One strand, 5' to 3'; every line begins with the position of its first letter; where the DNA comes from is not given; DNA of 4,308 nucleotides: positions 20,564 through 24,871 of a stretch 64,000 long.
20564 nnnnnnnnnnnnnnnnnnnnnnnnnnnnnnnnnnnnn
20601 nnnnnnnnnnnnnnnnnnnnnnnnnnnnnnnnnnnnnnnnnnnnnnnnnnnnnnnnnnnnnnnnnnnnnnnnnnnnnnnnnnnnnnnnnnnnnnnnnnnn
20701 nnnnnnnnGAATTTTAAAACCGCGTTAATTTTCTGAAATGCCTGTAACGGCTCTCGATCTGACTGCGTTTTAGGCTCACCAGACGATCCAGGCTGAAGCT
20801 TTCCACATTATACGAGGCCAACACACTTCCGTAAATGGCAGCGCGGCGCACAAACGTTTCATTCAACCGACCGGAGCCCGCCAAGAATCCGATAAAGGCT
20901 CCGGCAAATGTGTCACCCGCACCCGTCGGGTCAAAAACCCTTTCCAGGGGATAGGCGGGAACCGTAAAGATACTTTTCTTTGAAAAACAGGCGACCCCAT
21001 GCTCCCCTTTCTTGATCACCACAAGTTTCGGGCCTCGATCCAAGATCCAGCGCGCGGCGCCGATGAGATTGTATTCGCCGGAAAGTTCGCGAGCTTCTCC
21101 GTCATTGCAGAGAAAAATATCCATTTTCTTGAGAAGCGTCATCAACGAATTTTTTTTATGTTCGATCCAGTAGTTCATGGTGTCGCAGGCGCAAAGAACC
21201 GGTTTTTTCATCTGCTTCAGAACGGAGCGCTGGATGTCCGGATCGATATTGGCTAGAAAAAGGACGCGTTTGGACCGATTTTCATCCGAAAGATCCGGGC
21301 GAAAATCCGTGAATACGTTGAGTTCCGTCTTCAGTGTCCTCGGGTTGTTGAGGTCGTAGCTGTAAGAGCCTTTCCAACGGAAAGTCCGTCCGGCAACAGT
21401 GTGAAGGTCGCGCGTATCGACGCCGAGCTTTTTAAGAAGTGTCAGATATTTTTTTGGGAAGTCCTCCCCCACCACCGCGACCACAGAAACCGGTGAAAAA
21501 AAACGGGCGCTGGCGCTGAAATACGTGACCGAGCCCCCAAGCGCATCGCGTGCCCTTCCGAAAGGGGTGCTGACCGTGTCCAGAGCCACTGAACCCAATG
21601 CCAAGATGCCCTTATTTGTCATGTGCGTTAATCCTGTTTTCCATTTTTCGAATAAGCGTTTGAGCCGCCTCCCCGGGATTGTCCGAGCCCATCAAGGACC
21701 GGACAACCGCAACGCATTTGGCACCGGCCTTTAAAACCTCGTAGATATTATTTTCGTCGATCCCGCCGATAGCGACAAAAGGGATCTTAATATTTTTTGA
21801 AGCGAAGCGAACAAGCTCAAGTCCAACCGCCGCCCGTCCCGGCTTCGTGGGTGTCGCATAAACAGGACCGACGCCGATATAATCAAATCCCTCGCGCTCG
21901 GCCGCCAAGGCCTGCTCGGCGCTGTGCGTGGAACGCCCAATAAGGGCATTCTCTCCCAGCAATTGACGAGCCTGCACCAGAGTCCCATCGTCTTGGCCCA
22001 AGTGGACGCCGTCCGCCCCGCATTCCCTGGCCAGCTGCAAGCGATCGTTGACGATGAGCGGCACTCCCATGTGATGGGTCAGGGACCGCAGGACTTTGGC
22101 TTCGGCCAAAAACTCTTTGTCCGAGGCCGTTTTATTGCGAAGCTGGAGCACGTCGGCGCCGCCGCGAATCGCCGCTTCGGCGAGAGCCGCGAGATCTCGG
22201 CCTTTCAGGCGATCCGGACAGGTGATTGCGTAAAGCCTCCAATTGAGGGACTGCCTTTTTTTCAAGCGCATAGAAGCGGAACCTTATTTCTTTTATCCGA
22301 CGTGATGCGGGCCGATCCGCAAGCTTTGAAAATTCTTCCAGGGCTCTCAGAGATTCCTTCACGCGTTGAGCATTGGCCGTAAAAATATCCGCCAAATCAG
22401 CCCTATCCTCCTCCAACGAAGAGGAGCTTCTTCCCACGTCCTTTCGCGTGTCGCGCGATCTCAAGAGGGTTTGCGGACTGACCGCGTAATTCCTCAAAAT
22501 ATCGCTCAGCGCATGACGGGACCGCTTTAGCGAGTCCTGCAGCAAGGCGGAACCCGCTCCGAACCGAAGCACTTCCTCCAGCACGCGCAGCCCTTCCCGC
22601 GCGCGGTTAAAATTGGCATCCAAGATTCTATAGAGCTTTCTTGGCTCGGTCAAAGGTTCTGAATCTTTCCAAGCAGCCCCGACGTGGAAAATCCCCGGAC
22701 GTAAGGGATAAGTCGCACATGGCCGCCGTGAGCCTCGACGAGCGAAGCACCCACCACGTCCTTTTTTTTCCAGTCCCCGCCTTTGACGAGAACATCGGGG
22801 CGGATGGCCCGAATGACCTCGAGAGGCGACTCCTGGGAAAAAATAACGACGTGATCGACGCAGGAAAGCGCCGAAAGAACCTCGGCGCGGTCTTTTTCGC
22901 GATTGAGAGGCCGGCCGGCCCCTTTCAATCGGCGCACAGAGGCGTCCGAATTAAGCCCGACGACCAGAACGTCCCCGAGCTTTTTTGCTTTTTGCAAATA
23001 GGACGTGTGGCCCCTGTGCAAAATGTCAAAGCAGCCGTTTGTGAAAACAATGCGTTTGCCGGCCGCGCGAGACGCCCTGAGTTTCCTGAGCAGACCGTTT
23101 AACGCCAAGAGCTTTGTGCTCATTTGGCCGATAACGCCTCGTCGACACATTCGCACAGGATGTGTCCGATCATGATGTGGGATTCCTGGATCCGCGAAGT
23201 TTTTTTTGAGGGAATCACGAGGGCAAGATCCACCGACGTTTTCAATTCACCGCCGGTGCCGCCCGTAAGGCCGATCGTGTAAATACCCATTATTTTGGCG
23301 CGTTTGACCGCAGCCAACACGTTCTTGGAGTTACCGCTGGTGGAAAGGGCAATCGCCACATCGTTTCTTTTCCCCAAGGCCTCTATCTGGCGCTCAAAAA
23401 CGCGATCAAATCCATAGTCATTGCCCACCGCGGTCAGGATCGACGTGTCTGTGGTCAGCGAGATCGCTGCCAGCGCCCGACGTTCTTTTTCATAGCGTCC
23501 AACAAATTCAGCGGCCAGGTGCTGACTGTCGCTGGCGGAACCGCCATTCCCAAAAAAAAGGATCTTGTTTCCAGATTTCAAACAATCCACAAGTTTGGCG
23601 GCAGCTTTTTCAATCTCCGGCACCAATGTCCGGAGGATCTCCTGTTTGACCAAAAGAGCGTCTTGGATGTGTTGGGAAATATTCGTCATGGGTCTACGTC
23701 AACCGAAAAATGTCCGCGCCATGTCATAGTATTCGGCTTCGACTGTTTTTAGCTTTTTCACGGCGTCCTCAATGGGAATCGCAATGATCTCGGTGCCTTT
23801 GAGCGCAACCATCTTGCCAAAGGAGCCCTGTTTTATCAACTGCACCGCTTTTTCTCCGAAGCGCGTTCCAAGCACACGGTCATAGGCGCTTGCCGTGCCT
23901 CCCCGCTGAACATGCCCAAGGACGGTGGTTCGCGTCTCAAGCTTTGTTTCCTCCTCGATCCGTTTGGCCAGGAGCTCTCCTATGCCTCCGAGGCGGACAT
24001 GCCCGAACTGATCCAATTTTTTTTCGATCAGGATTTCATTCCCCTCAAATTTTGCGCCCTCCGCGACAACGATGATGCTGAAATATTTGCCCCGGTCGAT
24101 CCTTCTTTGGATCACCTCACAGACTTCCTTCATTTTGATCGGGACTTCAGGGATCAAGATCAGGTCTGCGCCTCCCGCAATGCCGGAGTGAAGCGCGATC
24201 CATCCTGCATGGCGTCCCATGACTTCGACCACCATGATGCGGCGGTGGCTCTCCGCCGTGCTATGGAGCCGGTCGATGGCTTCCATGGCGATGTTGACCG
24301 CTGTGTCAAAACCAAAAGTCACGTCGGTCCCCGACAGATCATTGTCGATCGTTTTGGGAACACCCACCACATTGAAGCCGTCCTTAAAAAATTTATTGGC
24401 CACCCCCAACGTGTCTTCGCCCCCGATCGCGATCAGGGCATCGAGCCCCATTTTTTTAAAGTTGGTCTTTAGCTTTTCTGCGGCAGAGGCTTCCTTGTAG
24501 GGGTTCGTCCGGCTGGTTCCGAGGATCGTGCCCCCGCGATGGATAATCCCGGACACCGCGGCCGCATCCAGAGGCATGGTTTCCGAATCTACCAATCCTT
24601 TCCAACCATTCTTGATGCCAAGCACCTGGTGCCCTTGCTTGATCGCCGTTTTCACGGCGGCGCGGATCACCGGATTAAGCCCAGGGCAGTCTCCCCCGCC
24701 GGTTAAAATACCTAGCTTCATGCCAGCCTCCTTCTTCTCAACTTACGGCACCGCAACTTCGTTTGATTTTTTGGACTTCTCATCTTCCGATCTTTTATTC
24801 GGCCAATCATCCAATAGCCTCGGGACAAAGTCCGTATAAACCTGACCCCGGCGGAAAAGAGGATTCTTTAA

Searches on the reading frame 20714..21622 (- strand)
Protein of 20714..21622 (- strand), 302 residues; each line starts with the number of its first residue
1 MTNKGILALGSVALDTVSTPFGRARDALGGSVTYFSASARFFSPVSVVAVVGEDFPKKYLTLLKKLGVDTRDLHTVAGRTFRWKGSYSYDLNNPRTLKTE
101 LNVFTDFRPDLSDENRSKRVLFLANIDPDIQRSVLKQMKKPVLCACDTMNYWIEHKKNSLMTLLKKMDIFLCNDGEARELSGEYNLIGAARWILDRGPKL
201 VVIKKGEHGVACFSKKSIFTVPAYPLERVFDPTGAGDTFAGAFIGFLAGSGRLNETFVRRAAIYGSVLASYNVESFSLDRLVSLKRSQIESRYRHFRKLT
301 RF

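Call 10: search_protein_families(library=pfam, proteins=[window:20714-21622:-])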
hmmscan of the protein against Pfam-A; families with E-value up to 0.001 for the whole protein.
window:20714-21622:- (302 aa): 2 families
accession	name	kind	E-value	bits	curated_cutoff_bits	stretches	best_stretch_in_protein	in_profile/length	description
PF00294.29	PfkB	-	3e-24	86.4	25.8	1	37-269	45-290/302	pfkB family carbohydrate kinase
PF08543.17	Phos_pyr_kin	-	0.00065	19.6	27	1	140-262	92-225/246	Phosphomethylpyrimidine kinase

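Call 20: search_protein_families(library=ncbifam, proteins=[window:20714-21622:-], max_evalue=0.00001)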
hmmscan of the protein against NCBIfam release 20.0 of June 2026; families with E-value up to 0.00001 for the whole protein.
window:20714-21622:- (302 aa): 13 families
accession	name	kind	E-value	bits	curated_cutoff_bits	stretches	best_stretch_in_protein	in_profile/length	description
TIGR02152.1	D_ribokin_bact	equivalog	6.7e-16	58.5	299.65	1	161-265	170-277/298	ribokinase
TIGR04382.1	myo_inos_iolC_N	equivalog_domain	1.5e-15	57.3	300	1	157-275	179-292/309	5-dehydro-2-deoxygluconokinase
NF049991.1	TagKinase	equivalog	1.7e-12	46.8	420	1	155-245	183-273/321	tagatose kinase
NF040938.1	KDG_KDGal_kin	equivalog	7.2e-12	45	400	1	150-255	165-271/305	bifunctional 2-dehydro-3-deoxygluconokinase/2-dehydro-3-deoxygalactonokinase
NF041164.1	NucKinThplmales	equivalog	8.8e-11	41.5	450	1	139-278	146-281/295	nucleoside kinase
TIGR03168.1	1-PFK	subfamily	7.3e-09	35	216.4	1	178-271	193-284/305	hexose kinase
NF053626.1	RibKinHalex1628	equivalog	1.9e-08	34.1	330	1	162-251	172-254/293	ATP-dependent ribose-1-phosphate kinase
TIGR02198.1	rfaE_dom_I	equivalog_domain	4.1e-08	32.7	345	1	44-256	63-285/315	D-glycero-beta-D-manno-heptose-7-phosphate kinase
TIGR03828.1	pfkB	equivalog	4.2e-08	32.6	292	1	178-271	193-284/305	1-phosphofructokinase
NF008353.0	PRK11142.1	equivalog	6.5e-08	32.4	341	1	162-256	174-272/307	ribokinase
NF007321.0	PRK09813.1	equivalog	7.6e-08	32.1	247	1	39-261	35-248/261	fructoselysine 6-kinase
NF006957.1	PRK09434.1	equivalog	6.3e-07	29.2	450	1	157-256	170-269/302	fructokinase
NF041332.1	KDG_KDGal_kin_Halo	equivalog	2e-06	27.5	440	1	155-270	178-289/320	bifunctional 2-dehydro-3-deoxygluconokinase/2-dehydro-3-deoxygalactonokinase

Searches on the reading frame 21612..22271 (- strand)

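Call 10: search_protein_families(library=pfam, proteins=[window:21612-22271:-])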
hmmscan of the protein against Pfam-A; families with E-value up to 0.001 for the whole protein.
window:21612-22271:- (219 aa): 1 family
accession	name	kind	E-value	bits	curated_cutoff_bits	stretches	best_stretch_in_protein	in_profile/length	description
PF02581.23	TMP-TENI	-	2.7e-65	219.5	27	1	13-192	1-179/180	Thiamine monophosphate synthase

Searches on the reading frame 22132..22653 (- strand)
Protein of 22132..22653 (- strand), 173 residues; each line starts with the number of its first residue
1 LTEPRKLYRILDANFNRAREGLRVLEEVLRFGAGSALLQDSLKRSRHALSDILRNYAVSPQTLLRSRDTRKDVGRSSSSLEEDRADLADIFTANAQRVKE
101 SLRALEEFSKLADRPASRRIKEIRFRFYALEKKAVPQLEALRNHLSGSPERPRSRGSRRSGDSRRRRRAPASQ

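Call 10: search_protein_families(library=pfam, proteins=[window:22132-22653:-])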
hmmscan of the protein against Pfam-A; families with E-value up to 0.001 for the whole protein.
window:22132-22653:- (173 aa): 1 family
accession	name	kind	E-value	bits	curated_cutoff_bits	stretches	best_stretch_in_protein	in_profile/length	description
PF17792.6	ThiD2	-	5.1e-37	127.5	23.5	1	9-133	1-124/124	ThiD2 family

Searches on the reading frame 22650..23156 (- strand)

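Call 10: search_protein_families(library=pfam, proteins=[window:22650-23156:-])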
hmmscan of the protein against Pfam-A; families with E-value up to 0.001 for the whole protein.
window:22650-23156:- (168 aa): 1 family
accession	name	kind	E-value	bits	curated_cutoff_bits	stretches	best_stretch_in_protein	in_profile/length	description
PF01467.32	CTP_transf_like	-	1.6e-18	67.7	21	1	38-132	1-93/133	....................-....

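Call 20: search_protein_families(library=ncbifam, proteins=[window:22650-23156:-], max_evalue=0.00001)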
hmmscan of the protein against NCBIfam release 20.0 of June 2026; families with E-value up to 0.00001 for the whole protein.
window:22650-23156:- (168 aa): 7 families
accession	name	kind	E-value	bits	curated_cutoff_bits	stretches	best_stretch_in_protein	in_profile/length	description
TIGR02199.1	rfaE_dom_II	equivalog_domain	1.7e-61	206.3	181.5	1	27-166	4-143/144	D-glycero-beta-D-manno-heptose 1-phosphate adenylyltransferase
NF008454.0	PRK11316.1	equivalog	6.2e-56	190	521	1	14-167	320-473/475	bifunctional D-glycero-beta-D-manno-heptose-7-phosphate kinase/D-glycero-beta-D-manno-heptose 1-phosphate adenylyltransferase HldE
TIGR00125.1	cyt_tran_rel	domain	3.7e-16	59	27.7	1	36-101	1-63/65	adenylyltransferase/cytidyltransferase family protein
TIGR01518.1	g3p_cytidyltrns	equivalog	7.5e-13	48.7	165.4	1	37-132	1-95/125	glycerol-3-phosphate cytidylyltransferase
NF001985.0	PRK00777.1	subfamily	9.9e-10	38.7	104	1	37-95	7-63/157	pantetheine-phosphate adenylyltransferase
NF002250.0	PRK01170.1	subfamily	8.3e-07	28.8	489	1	36-80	2-46/322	bifunctional pantetheine-phosphate adenylyltransferase/NTP phosphatase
NF041124.1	CoaD_Thcocales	equivalog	3.5e-06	27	290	1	35-86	5-56/156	phosphopantetheine adenylyltransferase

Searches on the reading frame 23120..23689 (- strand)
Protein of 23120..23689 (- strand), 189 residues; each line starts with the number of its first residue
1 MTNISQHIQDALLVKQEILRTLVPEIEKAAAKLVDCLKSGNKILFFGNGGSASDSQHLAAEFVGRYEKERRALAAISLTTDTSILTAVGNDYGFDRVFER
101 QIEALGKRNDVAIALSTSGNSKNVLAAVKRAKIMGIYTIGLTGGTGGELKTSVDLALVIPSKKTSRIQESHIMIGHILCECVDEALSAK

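Call 10: search_protein_families(library=pfam, proteins=[window:23120-23689:-])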
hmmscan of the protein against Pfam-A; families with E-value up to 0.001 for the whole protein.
window:23120-23689:- (189 aa): 2 families
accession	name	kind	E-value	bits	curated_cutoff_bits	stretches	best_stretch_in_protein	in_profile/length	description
PF13580.11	SIS_2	-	1e-27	97.3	27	1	10-143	5-138/138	SIS domain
PF01380.27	SIS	-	3.1e-07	30.7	25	1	107-165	52-110/131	SIS domain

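Call 20: search_protein_families(library=ncbifam, proteins=[window:23120-23689:-], max_evalue=0.00001)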
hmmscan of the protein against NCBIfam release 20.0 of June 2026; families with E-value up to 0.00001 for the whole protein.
window:23120-23689:- (189 aa): 9 families
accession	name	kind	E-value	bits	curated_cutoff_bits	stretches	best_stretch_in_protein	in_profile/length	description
NF010546.0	PRK13936.1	equivalog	2.2e-67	226.7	276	1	3-186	6-192/197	phosphoheptose isomerase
TIGR00441.1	gmhA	equivalog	2.7e-60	202.9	209.45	1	33-183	4-154/154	D-sedoheptulose 7-phosphate isomerase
NF001628.0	PRK00414.1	equivalog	2.1e-44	151.5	265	1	22-184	26-188/192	D-sedoheptulose 7-phosphate isomerase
NF008138.0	PRK10886.1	equivalog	1.4e-41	142.3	352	1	22-186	23-190/196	DnaA initiator-associating protein DiaA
NF010547.0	PRK13938.1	equivalog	5.7e-40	137.1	320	1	12-188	15-193/196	D-sedoheptulose 7-phosphate isomerase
NF003915.0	PRK05441.1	subfamily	2.8e-10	39.7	168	1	17-158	39-181/300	N-acetylmuramic acid 6-phosphate etherase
NF009222.0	PRK12570.1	subfamily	7.7e-08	31.5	255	1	15-157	45-187/307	N-acetylmuramic acid 6-phosphate etherase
NF002805.0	PRK02947.1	subfamily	1.2e-06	27.8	135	1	4-142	4-141/247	sugar isomerase domain-containing protein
NF008458.0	PRK11337.1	equivalog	2.2e-06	26.9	378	0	104-165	184-245/293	MurR/RpiR family transcriptional regulator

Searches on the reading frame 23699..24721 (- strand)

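Call 10: search_protein_families(library=pfam, proteins=[window:23699-24721:-])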
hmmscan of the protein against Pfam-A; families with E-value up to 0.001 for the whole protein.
window:23699-24721:- (340 aa): 1 family
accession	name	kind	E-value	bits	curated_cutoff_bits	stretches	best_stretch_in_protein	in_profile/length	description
PF00365.25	PFK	-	2.4e-116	388.4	30.9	1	2-296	1-277/277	Phosphofructokinase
